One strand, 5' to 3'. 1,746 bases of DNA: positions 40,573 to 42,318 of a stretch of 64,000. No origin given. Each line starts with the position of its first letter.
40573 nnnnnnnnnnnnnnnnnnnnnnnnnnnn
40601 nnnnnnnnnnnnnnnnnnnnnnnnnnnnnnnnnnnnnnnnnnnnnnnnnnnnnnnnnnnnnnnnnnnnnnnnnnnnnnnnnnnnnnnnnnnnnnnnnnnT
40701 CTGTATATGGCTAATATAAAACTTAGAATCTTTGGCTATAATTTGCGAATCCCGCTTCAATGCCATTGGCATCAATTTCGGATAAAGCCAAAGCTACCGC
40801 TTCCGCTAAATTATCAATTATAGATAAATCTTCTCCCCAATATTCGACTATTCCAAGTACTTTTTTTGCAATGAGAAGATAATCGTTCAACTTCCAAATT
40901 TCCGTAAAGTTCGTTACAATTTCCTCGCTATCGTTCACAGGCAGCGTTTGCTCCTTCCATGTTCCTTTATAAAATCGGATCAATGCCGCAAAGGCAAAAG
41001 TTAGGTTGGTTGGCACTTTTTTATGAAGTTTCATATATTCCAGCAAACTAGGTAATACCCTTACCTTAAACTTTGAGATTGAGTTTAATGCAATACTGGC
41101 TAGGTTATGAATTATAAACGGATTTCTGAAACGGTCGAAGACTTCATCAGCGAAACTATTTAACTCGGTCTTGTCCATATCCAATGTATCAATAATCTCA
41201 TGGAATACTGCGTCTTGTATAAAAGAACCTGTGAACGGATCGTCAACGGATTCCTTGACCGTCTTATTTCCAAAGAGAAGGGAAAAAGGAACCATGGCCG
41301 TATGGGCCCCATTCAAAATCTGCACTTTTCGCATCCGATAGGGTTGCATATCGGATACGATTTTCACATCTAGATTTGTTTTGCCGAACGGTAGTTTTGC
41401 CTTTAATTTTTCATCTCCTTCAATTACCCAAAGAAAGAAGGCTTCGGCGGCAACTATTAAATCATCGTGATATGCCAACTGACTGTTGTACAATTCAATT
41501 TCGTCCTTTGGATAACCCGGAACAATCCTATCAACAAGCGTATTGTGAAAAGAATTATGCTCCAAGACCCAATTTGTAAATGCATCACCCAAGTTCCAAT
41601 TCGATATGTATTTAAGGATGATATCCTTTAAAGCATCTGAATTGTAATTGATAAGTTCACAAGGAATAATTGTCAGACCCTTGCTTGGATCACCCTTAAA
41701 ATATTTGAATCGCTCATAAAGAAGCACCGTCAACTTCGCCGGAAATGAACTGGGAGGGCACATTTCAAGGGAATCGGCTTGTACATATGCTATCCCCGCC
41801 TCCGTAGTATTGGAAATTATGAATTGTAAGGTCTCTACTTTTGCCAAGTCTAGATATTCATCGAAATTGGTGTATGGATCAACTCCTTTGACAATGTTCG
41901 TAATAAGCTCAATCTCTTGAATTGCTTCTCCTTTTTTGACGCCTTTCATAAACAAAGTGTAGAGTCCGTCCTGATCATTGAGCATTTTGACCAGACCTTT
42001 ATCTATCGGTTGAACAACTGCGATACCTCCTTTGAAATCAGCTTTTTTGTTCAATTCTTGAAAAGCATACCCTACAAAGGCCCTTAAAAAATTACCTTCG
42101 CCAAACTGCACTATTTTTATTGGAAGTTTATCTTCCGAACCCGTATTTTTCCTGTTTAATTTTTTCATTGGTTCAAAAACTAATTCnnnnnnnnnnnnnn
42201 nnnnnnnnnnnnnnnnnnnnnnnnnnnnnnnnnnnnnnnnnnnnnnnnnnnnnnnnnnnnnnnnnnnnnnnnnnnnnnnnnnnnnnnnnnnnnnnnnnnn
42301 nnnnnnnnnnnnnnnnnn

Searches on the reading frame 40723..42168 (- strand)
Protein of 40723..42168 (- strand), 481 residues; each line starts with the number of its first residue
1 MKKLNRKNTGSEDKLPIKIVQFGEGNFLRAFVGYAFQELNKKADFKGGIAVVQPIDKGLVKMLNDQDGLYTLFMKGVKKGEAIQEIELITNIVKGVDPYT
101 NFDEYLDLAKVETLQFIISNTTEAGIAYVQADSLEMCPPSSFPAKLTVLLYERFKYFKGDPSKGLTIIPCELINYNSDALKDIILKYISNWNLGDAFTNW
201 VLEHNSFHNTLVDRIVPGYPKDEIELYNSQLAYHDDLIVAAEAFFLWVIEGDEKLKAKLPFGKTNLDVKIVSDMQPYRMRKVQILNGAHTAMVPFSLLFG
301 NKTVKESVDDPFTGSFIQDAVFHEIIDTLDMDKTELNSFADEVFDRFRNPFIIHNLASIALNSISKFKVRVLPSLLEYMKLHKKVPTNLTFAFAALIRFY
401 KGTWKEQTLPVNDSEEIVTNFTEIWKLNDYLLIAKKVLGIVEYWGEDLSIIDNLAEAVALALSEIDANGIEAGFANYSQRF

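Call 76: search_protein_families(library=pfam, proteins=[window:40723-42168:-], max_evalue=0.00001)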
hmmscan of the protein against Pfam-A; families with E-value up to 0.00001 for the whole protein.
window:40723-42168:- (481 aa): 2 families
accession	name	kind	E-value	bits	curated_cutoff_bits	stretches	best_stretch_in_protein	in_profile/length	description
PF01232.29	Mannitol_dh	-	6.4e-37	127.9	27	1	18-255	2-191/199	Mannitol dehydrogenase Rossmann domain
PF08125.19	Mannitol_dh_C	-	1e-32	113.7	30.7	1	273-465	1-189/190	Mannitol dehydrogenase C-terminal domain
